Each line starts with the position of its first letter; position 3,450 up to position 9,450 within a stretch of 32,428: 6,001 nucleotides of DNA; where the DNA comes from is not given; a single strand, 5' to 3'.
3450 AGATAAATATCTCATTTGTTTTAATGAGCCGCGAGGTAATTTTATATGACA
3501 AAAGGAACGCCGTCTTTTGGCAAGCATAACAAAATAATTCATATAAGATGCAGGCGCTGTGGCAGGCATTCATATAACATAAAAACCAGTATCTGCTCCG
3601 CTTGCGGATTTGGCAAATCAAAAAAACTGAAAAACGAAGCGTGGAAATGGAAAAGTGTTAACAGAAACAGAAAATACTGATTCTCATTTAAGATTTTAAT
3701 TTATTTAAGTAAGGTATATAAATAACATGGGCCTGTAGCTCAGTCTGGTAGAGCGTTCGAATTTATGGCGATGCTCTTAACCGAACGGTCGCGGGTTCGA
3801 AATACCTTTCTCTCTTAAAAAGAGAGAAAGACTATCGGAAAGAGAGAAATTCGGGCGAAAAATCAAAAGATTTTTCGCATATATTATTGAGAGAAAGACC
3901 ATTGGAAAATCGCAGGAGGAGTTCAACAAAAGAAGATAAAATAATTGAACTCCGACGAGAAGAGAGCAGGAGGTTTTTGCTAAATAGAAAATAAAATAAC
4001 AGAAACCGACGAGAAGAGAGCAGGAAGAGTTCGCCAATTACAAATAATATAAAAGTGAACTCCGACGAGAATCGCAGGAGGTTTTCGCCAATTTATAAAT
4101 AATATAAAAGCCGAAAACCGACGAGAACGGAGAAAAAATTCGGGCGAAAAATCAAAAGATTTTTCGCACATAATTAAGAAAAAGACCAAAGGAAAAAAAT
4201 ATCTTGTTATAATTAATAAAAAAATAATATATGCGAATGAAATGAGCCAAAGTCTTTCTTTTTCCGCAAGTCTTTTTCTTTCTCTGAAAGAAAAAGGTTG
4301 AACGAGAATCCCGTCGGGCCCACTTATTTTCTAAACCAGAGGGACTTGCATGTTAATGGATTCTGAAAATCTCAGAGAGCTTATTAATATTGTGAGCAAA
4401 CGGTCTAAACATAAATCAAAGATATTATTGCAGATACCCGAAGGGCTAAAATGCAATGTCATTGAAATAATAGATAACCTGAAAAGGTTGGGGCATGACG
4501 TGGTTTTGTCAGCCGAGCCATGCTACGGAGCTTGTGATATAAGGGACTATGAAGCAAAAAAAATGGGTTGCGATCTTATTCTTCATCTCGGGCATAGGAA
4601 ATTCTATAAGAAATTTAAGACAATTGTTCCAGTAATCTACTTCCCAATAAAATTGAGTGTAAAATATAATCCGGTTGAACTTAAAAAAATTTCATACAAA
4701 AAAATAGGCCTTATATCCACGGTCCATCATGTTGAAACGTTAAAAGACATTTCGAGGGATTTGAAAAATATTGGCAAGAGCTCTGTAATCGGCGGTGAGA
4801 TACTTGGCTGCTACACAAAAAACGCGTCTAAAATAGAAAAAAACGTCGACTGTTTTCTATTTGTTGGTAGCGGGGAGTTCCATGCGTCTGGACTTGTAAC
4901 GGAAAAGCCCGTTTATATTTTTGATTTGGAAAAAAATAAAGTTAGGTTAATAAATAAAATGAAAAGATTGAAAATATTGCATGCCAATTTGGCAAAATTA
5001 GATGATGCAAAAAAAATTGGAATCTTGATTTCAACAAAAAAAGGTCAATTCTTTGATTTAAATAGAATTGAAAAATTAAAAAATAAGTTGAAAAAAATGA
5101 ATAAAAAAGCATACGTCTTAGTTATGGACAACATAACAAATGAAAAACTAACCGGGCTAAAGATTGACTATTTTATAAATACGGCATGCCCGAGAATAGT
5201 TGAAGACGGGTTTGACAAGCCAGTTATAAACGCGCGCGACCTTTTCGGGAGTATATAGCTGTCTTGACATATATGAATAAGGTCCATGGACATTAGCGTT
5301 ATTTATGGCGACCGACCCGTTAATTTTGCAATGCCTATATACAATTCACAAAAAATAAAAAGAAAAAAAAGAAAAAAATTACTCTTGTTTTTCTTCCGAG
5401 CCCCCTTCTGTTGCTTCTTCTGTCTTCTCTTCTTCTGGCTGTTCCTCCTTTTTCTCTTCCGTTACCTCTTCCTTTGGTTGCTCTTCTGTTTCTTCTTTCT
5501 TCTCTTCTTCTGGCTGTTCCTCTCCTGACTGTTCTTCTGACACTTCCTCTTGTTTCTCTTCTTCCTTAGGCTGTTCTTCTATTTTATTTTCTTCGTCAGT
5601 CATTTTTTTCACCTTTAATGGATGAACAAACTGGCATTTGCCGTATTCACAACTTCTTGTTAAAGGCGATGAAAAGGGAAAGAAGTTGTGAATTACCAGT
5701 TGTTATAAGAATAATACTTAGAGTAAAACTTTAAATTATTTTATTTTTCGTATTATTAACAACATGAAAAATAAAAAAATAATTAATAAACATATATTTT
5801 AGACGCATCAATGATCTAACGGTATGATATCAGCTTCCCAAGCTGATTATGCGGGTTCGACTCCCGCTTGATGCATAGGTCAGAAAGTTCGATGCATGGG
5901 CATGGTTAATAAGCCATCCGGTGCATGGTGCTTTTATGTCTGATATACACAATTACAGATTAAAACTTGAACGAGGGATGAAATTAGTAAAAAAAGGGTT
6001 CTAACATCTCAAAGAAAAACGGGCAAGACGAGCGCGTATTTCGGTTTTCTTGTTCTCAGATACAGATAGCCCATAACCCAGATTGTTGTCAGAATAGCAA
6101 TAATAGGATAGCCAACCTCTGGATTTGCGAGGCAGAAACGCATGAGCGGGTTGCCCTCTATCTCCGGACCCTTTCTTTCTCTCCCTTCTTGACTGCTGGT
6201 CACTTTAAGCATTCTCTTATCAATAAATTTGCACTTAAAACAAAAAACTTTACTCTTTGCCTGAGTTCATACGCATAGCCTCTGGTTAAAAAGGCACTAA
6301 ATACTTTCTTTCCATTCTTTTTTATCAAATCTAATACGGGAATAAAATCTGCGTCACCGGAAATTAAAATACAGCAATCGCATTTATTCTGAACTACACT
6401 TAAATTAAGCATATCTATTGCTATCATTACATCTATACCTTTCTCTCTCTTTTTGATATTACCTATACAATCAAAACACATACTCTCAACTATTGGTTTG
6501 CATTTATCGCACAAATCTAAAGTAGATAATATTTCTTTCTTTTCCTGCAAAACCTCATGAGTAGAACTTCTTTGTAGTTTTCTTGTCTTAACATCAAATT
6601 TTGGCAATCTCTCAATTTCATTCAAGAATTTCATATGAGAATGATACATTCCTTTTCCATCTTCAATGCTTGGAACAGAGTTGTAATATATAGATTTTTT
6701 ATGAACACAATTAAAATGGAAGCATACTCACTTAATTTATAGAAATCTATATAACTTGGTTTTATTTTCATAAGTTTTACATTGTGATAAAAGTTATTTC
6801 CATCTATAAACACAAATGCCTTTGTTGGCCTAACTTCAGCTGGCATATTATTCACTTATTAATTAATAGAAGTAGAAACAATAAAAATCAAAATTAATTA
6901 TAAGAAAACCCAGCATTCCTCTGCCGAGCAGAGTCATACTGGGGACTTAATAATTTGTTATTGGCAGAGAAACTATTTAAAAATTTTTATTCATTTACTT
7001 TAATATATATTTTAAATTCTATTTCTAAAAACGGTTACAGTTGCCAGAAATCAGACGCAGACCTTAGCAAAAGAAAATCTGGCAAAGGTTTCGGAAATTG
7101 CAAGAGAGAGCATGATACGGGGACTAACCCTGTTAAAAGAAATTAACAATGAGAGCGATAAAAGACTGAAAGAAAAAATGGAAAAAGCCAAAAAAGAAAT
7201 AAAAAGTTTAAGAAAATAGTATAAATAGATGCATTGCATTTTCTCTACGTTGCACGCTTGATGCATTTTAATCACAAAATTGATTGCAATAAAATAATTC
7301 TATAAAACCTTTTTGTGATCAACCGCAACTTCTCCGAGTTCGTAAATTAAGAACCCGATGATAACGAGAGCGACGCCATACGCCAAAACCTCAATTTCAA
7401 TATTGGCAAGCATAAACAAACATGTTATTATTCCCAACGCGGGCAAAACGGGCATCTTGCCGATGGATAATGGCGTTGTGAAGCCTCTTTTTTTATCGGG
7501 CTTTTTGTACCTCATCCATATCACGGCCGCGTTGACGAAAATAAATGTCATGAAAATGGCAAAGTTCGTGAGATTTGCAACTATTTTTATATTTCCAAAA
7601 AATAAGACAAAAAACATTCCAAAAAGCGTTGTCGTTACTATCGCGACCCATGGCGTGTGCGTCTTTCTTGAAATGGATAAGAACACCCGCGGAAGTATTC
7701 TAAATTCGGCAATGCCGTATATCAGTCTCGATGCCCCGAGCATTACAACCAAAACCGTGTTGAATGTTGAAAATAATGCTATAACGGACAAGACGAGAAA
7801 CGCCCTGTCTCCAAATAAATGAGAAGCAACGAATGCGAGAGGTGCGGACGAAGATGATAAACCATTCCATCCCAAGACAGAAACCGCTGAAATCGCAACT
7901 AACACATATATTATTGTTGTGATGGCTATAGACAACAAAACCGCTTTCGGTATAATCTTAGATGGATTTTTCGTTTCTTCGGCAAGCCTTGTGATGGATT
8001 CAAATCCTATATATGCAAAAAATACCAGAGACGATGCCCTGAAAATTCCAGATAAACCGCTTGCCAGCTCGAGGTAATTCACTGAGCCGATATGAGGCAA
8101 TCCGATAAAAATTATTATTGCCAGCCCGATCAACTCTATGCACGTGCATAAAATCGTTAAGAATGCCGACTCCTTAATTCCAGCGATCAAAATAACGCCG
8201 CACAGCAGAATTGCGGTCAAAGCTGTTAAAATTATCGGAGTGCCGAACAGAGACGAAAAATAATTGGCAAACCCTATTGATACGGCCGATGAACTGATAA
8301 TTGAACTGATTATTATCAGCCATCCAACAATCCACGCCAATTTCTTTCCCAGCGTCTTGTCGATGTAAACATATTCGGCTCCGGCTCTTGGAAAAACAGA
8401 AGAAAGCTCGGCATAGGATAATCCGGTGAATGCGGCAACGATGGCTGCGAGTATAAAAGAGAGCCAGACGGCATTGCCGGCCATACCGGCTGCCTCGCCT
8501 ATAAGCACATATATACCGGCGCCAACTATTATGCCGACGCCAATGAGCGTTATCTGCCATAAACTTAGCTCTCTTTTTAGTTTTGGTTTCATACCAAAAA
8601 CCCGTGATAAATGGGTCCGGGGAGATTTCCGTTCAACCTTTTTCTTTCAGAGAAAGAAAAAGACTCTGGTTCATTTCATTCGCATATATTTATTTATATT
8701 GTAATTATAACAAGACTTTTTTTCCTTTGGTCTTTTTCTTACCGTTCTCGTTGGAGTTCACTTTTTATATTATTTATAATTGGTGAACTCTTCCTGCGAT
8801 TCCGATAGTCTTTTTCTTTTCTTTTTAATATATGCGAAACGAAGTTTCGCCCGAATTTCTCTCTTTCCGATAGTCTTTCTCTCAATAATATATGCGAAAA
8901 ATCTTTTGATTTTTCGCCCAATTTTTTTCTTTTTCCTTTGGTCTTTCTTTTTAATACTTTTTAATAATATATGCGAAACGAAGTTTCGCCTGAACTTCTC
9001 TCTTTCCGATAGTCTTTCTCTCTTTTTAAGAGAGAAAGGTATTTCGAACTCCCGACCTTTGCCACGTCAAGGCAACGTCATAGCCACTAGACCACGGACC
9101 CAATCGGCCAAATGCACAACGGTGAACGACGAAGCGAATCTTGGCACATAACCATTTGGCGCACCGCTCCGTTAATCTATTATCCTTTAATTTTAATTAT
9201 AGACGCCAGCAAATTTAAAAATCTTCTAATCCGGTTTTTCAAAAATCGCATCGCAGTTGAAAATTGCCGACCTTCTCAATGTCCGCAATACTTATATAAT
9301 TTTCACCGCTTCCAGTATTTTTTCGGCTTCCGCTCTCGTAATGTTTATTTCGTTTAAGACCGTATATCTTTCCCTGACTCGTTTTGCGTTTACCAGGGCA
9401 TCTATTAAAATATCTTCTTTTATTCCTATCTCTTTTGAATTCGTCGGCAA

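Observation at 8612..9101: tRNA-Val(GAC) carries a homologous approximately 417-nt insertion at the same T-loop position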

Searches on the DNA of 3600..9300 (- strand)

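Call 47: search_rna_families(source=window, start=3600, end=9300, threshold=evalue, max_evalue=10)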
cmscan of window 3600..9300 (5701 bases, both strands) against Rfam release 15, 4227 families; matches with E-value up to 10: 12.
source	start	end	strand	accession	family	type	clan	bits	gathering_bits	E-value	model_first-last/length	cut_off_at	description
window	5805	5875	+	RF00005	tRNA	Gene; tRNA;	CL00001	65.9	29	3.6e-13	1-71/71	no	tRNA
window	5805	5876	-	RF04354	Plastid-ycf2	Cis-reg;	-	33.2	65.7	0.00044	1-75/75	no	Plastid-ycf2 5UTR RNA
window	9030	9094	-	RF00005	tRNA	Gene; tRNA;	CL00001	27.5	29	0.014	8-63/71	no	tRNA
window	5327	5402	-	RF04348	Plastid-psbM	Cis-reg;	-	23.8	52.7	5.5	1-79/79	no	Plastid-psbM 3UTR RNA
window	3796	3830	-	RF01367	CRISPR-DR54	Gene; CRISPR;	-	22.9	39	0.37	1-37/37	no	CRISPR RNA direct repeat element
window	9014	9048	+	RF01367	CRISPR-DR54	Gene; CRISPR;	-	22.9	39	0.37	1-37/37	no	CRISPR RNA direct repeat element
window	6307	6425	-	RF00561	SNORA40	Gene; snRNA; snoRNA; HACA-box;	-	21.2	51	2.9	1-128/128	no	Small nucleolar RNA SNORA40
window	7259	7330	-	RF03800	mir-4477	Gene; miRNA;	-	20.8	74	2.2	1-81/81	no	mir-4477 microRNA precursor family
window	3729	3799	+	RF00005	tRNA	Gene; tRNA;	CL00001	18.6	29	3.8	1-71/71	no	tRNA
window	8827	8923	+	RF01431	snoR135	Gene; snRNA; snoRNA; HACA-box;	-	18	45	3.9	1-143/143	no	small nucleolar RNA snoR135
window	5812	5887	+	RF00233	Tymo_tRNA-like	Cis-reg;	-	17.8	40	2.8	1-84/84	no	Tymovirus/Pomovirus/Furovirus tRNA-like 3' UTR element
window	3839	3888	-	RF01697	Chlorobi-RRM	Cis-reg;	-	17.1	45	8.9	1-73/73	no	Chlorobi-RRM RNA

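Call 78: search_dna_similar(query=window:8626-9042:-, collection=plasmids, mode=distant, max_evalue=0.001, max_rows=10)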
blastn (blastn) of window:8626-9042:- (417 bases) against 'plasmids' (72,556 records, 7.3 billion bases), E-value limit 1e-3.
No match.

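Call 79: search_dna_similar(query=window:8626-9042:-, collection=phages, mode=distant, max_evalue=0.001, max_rows=10)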
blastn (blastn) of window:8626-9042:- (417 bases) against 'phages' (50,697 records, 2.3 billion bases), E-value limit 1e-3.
No match.
